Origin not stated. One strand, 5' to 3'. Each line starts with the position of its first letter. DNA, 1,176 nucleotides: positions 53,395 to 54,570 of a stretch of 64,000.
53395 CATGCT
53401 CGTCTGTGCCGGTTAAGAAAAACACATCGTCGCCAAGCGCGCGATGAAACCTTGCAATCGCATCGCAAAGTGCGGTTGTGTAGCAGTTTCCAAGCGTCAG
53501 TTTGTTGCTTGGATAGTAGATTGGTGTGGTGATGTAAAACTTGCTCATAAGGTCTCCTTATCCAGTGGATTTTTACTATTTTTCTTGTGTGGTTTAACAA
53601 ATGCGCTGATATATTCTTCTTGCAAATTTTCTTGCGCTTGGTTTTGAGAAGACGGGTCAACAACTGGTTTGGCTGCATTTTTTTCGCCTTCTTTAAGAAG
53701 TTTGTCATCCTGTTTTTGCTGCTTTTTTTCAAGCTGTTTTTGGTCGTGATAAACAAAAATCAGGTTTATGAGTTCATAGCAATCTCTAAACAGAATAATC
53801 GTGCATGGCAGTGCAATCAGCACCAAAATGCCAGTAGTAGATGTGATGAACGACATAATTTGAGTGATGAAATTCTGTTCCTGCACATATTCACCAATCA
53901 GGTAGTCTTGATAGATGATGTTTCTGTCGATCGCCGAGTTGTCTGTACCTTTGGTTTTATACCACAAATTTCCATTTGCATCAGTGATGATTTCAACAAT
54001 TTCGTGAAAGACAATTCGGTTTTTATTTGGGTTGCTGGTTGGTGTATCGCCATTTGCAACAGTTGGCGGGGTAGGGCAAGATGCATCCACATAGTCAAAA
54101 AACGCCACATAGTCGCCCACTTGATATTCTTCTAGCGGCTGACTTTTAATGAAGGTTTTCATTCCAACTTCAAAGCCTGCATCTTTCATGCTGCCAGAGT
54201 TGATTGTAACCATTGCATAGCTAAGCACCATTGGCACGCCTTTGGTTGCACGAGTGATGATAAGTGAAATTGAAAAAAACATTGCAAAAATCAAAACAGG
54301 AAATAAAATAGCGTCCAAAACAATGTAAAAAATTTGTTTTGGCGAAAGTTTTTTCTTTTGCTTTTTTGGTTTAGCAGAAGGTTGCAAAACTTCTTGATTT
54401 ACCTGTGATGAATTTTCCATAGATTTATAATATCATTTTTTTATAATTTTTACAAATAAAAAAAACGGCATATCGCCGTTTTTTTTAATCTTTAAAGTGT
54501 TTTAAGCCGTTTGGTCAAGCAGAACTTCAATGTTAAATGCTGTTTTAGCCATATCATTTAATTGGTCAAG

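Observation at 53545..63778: SipW-type signal peptidase, three paralogous TasA/camelysin-like secreted proteins, a 1948-aa GLUG giant and an anchored SGNH hydrolase: candidate undescribed surface-fibre/adhesin system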

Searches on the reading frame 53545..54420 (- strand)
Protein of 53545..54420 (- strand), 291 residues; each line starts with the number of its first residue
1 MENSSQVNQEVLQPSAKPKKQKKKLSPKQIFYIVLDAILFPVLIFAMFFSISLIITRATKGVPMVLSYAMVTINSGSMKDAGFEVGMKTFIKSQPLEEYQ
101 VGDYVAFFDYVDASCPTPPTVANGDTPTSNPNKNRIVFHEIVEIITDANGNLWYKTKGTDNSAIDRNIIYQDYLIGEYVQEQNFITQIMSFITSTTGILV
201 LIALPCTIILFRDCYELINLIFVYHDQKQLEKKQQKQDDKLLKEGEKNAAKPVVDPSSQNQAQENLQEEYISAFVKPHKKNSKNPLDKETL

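Call 3: search_protein_families(library=pfam, proteins=[window:53545-54420:-], max_evalue=0.1)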
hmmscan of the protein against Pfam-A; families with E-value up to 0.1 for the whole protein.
window:53545-54420:- (291 aa): 2 families
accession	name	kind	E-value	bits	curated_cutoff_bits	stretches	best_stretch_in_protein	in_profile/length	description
PF18698.7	HisK_sensor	-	0.032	15.1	27.3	1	143-193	43-92/126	Histidine kinase sensor domain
PF06963.18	FPN1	-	0.082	12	24.6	0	187-266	166-239/430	Ferroportin1 (FPN1)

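Call 4: search_protein_families(library=ncbifam, proteins=[window:53545-54420:-], max_evalue=0.1)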
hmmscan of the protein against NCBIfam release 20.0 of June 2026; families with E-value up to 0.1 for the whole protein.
window:53545-54420:- (291 aa): 2 families
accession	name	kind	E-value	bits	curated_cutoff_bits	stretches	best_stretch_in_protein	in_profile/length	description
NF046067.1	SigPepSipWBacil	equivalog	3.7e-18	65.8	190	2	123-238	71-180/189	signal peptidase I SipW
TIGR02228.1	sigpep_I_arch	equivalog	3.2e-13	49.8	51.85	2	131-211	72-152/158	signal peptidase I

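Call 14: list_cluster_members(proteins=[P0001, P0016, P0056, window:53545-54420:-, window:56629-62475:+, window:51971-53548:-])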
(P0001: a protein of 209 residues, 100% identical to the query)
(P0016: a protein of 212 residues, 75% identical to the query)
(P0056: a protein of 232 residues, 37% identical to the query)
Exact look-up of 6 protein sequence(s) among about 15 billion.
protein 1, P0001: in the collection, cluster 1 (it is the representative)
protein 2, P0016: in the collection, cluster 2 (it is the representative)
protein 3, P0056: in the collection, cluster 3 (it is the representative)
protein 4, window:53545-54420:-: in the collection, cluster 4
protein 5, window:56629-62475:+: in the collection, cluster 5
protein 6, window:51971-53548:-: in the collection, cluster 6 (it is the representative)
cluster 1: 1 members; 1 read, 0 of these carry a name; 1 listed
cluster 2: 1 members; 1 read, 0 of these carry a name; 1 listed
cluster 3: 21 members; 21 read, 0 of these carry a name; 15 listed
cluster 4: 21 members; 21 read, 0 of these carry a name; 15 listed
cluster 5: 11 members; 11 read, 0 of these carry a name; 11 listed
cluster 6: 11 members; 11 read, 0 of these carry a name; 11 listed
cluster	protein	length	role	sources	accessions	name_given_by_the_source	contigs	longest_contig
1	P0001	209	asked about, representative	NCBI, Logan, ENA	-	-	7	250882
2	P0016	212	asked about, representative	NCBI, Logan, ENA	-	-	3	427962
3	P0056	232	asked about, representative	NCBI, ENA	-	-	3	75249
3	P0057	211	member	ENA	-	-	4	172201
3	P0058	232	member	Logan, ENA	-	-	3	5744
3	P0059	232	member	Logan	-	-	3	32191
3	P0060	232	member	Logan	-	-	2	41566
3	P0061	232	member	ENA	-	-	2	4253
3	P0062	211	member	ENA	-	-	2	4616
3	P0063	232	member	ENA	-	-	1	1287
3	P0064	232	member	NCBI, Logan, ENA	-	-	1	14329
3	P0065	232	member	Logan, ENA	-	-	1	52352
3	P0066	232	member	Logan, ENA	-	-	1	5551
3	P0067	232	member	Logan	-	-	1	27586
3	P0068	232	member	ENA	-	-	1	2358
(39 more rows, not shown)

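Call 19: search_solved_structures(query=window:53545-54420:-, max_evalue=10, show_alignments=2)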
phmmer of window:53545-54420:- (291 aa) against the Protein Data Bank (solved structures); distinct sequences matched with E-value up to 10: 4.
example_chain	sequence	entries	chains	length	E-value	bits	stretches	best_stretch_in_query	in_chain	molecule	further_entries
7p2p_A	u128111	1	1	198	0.0078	18.9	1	137-192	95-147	Signal peptidase complex catalytic subunit SEC11A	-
9rjb_A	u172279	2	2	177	0.013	18.2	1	137-192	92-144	Signal peptidase complex catalytic subunit SEC11A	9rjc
7p2q_A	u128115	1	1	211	0.18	14.4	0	137-172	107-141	Signal peptidase complex catalytic subunit SEC11C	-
4or2_A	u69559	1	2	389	1.2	11.7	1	112-214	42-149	Soluble cytochrome b562, Metabotropic glutamate receptor 1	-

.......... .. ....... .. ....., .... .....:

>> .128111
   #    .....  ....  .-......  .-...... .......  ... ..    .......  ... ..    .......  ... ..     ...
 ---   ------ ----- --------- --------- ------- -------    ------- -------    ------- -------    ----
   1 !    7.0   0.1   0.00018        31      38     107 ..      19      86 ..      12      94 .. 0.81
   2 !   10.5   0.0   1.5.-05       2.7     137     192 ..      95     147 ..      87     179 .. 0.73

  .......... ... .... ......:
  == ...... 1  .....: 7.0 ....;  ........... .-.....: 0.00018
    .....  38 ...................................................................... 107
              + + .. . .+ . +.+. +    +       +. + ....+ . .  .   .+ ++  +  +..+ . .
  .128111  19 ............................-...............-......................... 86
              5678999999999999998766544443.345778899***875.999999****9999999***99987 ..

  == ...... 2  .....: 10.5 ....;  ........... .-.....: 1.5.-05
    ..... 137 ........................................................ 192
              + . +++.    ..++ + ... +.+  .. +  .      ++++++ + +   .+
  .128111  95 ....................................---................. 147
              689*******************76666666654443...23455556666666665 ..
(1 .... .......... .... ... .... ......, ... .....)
